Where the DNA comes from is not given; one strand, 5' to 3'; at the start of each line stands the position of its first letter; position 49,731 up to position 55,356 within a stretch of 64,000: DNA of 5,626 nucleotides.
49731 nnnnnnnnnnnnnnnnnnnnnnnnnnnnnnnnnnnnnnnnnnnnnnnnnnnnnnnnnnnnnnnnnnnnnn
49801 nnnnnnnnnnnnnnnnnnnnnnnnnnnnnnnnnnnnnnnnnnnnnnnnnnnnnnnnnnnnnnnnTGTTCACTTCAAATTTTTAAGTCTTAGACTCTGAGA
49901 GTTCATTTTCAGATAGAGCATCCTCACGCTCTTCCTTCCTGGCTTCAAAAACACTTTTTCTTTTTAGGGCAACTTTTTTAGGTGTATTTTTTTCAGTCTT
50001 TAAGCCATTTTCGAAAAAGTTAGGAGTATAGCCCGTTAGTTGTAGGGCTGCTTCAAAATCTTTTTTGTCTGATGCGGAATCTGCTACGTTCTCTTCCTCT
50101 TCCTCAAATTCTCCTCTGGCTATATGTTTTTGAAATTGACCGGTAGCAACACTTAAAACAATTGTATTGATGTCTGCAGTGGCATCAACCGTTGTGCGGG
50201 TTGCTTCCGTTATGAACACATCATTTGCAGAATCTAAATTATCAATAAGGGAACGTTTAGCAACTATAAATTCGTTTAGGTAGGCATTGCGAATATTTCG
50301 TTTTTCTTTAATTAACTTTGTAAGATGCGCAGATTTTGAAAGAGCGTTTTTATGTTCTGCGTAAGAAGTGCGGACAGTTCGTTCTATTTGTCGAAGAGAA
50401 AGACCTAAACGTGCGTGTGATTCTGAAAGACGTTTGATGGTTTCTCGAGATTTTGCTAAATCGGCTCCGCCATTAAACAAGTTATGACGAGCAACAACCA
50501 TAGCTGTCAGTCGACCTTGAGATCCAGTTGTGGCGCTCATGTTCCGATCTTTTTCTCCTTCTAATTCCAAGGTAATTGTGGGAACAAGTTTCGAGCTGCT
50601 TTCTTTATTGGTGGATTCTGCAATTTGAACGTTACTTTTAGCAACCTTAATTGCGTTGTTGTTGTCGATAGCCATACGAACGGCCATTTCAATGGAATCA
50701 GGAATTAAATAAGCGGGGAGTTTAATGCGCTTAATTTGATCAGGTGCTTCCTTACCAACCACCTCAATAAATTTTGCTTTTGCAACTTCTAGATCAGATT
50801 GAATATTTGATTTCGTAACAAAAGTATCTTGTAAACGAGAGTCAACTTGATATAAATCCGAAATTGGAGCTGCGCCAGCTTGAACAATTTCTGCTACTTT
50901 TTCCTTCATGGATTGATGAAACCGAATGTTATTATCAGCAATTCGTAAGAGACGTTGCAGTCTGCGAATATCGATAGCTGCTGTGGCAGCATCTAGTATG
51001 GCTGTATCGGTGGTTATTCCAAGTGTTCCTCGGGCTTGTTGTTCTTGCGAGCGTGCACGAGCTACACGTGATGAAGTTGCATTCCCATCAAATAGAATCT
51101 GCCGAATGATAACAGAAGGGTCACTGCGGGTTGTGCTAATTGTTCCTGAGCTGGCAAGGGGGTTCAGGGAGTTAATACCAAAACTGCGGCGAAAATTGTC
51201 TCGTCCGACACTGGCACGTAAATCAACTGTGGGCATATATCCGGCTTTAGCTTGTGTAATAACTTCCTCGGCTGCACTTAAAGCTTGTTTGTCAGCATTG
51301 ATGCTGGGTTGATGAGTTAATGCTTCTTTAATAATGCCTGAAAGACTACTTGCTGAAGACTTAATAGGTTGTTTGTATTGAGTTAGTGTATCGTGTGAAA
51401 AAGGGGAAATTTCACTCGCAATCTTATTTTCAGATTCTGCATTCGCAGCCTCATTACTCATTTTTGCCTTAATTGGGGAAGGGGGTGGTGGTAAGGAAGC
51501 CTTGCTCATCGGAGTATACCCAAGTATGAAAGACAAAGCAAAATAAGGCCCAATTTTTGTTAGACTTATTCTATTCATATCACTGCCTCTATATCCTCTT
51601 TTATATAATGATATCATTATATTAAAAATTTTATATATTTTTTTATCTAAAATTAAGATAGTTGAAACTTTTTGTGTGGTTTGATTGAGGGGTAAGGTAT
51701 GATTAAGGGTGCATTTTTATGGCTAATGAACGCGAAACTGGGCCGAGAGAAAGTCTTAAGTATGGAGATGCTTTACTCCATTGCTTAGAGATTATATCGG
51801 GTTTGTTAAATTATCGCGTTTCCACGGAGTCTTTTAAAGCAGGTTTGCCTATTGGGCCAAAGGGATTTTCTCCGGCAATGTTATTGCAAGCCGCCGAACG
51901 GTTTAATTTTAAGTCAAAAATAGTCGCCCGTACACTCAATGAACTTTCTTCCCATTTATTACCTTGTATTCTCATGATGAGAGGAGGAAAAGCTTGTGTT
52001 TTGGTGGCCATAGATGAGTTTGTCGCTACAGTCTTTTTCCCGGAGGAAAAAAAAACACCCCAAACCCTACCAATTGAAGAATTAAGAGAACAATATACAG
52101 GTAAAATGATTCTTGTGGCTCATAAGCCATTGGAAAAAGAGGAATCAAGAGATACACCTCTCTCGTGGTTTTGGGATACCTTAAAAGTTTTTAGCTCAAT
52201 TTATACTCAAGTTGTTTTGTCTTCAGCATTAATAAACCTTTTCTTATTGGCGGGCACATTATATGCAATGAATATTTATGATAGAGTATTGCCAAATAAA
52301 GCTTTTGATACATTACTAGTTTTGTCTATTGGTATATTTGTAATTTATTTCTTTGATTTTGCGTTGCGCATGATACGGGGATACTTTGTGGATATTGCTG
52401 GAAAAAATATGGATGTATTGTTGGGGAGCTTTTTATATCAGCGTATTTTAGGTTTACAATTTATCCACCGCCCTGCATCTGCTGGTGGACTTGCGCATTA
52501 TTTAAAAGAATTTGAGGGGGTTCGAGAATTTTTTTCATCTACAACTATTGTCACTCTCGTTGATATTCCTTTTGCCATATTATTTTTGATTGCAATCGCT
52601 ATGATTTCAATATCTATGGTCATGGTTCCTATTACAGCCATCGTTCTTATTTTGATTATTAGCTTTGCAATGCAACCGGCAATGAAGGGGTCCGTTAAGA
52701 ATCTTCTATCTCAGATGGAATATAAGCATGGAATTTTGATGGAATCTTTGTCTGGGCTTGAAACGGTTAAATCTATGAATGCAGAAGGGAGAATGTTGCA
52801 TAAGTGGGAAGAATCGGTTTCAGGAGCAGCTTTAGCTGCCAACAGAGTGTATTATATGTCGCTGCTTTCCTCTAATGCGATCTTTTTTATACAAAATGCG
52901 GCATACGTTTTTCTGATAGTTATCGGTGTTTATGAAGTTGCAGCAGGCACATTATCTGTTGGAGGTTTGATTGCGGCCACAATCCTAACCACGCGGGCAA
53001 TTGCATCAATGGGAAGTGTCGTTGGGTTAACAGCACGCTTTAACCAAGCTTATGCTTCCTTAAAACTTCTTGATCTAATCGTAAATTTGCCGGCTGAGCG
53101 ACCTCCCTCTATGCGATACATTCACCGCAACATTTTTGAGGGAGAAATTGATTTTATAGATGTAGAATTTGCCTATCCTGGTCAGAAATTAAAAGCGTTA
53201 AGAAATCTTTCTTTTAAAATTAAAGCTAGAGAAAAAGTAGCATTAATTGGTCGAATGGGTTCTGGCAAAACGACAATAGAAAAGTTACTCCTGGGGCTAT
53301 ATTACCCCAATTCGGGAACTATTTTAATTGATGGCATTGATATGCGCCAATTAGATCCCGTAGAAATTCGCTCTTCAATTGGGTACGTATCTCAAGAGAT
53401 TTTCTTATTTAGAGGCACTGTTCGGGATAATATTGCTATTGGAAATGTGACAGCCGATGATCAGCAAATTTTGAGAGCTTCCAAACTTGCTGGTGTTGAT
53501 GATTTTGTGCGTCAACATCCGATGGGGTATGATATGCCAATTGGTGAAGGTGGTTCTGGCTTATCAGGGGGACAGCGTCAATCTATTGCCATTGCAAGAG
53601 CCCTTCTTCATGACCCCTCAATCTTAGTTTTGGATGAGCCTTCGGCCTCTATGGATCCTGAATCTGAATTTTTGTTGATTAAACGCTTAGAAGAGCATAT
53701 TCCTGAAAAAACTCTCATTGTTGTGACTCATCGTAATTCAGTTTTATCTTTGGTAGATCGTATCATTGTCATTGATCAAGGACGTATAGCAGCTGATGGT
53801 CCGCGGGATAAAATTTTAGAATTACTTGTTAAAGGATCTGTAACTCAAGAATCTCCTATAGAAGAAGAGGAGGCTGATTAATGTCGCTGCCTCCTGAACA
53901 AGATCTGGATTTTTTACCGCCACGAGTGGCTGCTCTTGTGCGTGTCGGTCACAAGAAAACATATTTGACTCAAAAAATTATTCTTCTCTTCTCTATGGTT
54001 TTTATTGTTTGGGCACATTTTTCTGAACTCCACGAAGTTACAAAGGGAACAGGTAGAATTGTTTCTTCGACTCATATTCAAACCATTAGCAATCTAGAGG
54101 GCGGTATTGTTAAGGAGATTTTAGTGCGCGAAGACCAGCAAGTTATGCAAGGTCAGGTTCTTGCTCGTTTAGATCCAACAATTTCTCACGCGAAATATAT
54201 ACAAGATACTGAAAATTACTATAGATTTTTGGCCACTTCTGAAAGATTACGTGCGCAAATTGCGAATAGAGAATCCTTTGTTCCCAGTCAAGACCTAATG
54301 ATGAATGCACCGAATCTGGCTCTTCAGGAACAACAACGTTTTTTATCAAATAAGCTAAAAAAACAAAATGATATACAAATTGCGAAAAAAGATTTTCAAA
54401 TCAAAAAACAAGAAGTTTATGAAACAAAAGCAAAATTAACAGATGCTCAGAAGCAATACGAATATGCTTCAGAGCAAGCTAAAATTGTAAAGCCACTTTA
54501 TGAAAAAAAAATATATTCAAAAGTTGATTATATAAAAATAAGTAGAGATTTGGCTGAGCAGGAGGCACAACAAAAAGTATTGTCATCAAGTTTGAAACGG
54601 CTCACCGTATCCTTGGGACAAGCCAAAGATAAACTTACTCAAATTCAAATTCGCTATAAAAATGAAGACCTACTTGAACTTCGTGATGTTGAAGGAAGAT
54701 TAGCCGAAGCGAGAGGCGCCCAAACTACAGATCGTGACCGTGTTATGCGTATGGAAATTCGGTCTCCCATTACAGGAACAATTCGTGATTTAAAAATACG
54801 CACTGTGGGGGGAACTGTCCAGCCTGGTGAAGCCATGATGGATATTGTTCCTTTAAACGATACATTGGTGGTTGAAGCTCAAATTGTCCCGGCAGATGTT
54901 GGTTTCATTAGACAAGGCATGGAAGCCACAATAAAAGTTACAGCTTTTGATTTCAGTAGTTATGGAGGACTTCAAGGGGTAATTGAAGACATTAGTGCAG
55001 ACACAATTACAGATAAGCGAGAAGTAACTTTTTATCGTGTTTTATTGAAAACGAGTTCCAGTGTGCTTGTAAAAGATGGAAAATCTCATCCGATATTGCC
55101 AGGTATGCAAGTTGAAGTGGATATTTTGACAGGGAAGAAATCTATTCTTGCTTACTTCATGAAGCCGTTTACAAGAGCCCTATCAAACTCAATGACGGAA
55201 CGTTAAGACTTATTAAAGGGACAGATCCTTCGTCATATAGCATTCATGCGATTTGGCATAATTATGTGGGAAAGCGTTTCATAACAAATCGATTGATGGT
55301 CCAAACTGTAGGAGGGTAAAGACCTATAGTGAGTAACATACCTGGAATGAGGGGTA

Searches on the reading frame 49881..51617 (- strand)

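Call 26: search_protein_families(library=pfam, proteins=[window:49881-51617:-], max_evalue=0.001)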
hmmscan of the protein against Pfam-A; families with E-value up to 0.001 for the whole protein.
window:49881-51617:- (578 aa): 1 family
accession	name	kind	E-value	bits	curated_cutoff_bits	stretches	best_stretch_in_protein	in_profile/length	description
PF02321.23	OEP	-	2.5e-37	129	22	2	95-286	4-185/187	Outer membrane efflux protein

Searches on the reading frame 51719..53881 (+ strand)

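Call 26: search_protein_families(library=pfam, proteins=[window:51719-53881:+], max_evalue=0.001)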
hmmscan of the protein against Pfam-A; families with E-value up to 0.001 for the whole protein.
window:51719-53881:+ (720 aa): 5 families
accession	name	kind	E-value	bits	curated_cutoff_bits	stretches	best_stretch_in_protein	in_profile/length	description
PF00005.33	ABC_tran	-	2.7e-31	109.4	25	1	494-642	1-136/137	ABC transporter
PF00664.28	ABC_membrane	-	9.7e-22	78.4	28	1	166-424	5-267/274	ABC transporter transmembrane region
PF03412.21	Peptidase_C39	-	6.5e-10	39.4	22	1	17-136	12-131/133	Peptidase C39 family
PF13304.12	AAA_21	-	2.7e-06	28.1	27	1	615-676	238-303/304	AAA domain, putative AbiEii toxin, Type IV TA system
PF02463.25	SMC_N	-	3.4e-05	23.8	40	1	521-686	135-212/220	RecF/RecN/SMC N terminal domain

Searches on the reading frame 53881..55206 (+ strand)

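Call 26: search_protein_families(library=pfam, proteins=[window:53881-55206:+], max_evalue=0.001)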
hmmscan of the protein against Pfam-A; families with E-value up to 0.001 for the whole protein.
window:53881-55206:+ (441 aa): 4 families
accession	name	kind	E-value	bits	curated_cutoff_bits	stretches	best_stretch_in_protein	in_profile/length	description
PF13437.12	HlyD_3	-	1.5e-18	67.9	22.2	1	293-408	2-106/106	HlyD family secretion protein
PF16576.10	HlyD_D23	-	4e-09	36.5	30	1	283-372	101-189/214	Barrel-sandwich domain of CusB or HlyD membrane-fusion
PF13533.13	Biotin_lipoyl_2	-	9.3e-07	29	29.8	1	70-98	4-32/32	Biotin-lipoyl like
PF00364.28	Biotin_lipoyl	-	5e-06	26.7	22.1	0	69-97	45-73/73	Biotin-requiring enzyme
